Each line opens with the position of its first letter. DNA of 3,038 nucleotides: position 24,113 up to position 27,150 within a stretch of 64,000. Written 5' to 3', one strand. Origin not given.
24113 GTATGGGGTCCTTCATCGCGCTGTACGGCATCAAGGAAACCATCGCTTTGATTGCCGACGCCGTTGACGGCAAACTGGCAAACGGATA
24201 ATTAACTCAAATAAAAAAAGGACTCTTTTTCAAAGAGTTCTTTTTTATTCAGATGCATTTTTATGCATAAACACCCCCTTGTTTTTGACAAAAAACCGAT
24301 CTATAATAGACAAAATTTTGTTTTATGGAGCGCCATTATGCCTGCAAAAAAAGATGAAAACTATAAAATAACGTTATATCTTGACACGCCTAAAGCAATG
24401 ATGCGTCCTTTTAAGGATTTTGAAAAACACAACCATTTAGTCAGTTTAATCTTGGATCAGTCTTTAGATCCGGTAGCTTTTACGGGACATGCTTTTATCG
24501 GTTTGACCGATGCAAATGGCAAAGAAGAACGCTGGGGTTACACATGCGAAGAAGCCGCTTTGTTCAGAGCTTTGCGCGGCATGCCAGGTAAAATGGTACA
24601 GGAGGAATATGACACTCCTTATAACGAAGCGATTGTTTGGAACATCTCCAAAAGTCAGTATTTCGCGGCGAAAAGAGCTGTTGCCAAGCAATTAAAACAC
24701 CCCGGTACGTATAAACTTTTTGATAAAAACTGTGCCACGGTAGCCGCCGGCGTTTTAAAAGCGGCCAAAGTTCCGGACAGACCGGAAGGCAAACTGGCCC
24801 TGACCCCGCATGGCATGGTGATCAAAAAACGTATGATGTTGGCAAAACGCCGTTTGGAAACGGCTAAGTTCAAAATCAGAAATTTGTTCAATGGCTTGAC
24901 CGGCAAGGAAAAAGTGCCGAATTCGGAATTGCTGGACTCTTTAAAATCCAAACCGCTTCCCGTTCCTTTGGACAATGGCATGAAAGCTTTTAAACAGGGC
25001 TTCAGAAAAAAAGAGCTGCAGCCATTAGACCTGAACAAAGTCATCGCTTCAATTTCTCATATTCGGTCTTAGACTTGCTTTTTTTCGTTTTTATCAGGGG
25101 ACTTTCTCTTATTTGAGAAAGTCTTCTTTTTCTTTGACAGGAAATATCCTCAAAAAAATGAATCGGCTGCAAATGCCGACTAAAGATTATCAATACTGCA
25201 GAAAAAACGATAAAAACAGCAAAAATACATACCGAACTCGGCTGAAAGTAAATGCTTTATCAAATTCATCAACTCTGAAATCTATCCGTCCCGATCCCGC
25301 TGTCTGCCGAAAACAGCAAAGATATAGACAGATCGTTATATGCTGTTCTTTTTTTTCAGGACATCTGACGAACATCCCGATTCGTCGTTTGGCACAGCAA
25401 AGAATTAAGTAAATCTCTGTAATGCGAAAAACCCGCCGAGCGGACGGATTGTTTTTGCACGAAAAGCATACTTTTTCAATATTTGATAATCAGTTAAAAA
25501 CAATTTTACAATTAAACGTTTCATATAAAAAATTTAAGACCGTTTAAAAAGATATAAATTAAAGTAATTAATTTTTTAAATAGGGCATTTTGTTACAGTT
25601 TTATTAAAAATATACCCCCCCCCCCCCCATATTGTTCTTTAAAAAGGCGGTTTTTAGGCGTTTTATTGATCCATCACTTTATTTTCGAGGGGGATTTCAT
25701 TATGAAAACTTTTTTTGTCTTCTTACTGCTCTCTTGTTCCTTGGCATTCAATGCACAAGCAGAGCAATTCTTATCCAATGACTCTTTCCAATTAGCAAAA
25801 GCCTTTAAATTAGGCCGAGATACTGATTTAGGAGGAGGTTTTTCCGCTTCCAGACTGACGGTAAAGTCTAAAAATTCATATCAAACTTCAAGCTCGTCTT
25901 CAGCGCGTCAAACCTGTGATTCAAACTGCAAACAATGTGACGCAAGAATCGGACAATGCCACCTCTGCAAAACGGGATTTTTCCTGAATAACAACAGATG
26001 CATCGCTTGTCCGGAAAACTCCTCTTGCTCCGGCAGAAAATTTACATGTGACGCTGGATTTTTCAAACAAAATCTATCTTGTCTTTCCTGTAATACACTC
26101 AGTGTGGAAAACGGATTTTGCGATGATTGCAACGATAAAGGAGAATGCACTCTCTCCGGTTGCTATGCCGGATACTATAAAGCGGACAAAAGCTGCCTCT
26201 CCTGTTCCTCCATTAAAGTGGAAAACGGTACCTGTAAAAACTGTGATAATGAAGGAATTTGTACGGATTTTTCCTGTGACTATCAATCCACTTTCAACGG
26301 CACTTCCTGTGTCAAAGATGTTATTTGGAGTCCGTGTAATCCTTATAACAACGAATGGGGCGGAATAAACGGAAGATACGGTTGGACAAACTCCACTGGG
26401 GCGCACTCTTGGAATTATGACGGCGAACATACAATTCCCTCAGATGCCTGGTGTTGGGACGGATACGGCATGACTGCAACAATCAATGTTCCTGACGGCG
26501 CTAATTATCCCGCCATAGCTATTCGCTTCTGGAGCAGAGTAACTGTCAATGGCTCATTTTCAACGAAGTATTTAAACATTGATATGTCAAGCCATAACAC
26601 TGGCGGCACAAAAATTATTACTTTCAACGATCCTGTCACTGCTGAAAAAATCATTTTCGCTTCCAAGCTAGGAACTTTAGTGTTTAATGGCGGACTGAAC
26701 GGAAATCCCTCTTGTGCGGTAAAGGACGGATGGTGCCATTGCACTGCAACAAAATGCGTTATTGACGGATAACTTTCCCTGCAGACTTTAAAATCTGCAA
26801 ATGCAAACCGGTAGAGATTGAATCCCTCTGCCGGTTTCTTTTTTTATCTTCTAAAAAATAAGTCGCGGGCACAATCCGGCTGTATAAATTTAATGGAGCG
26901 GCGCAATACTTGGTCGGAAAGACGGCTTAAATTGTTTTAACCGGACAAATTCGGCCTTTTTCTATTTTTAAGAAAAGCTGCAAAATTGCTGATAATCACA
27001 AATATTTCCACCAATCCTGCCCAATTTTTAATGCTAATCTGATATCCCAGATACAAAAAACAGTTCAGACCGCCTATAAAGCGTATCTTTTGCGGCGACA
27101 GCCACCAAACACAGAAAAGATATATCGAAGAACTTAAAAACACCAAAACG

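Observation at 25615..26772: Poly-C(14) tract upstream of a secreted furin/ephrin-receptor-like cysteine-rich repeat protein: likely phase-variable surface or secreted antigen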

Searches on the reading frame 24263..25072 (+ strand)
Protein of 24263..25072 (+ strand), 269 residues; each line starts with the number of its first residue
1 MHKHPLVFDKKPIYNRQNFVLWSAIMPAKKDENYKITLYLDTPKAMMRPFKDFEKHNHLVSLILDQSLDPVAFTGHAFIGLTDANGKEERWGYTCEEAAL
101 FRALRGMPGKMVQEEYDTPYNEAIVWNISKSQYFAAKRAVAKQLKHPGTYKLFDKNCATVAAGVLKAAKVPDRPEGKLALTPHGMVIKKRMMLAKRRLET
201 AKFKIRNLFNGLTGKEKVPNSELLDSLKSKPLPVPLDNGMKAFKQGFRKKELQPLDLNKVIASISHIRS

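Call 18: search_protein_families(library=pfam, proteins=[window:24263-25072:+], max_evalue=0.001)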
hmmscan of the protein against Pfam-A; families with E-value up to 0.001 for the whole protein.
window:24263-25072:+ (269 aa): 0 families

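Call 29: find_encoding_contigs(protein=window:24263-25072:+, flank=4000, max_places=10)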
Protein window:24263-25072:+ (269 aa): no gene with exactly this product is on record in the collection.

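Call 67: search_protein_families(library=ncbifam, proteins=[window:24338-25072:+], max_evalue=0.01)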
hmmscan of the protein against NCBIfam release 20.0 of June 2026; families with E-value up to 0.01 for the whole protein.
window:24338-25072:+ (244 aa): 0 families
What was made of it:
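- Tried and rejected: NCBIfam: no hit for the window protein (call 67).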

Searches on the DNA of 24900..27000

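Call 65: search_rna_families(source=window, start=24900, end=27000, threshold=evalue, max_evalue=1)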
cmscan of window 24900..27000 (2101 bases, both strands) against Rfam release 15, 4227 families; matches with E-value up to 1: 1.
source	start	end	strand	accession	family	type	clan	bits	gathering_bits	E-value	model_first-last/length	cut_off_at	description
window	26770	26876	+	RF01761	wcaG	Cis-reg;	-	23.2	42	0.15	1-98/98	no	wcaG RNA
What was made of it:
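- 26805..26845 (+): Intrinsic terminator-like hairpin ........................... followed by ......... It overlaps a sub-threshold Rfam wcaG hit that I disregard (call 65).
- No Rfam family matches (call 65).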
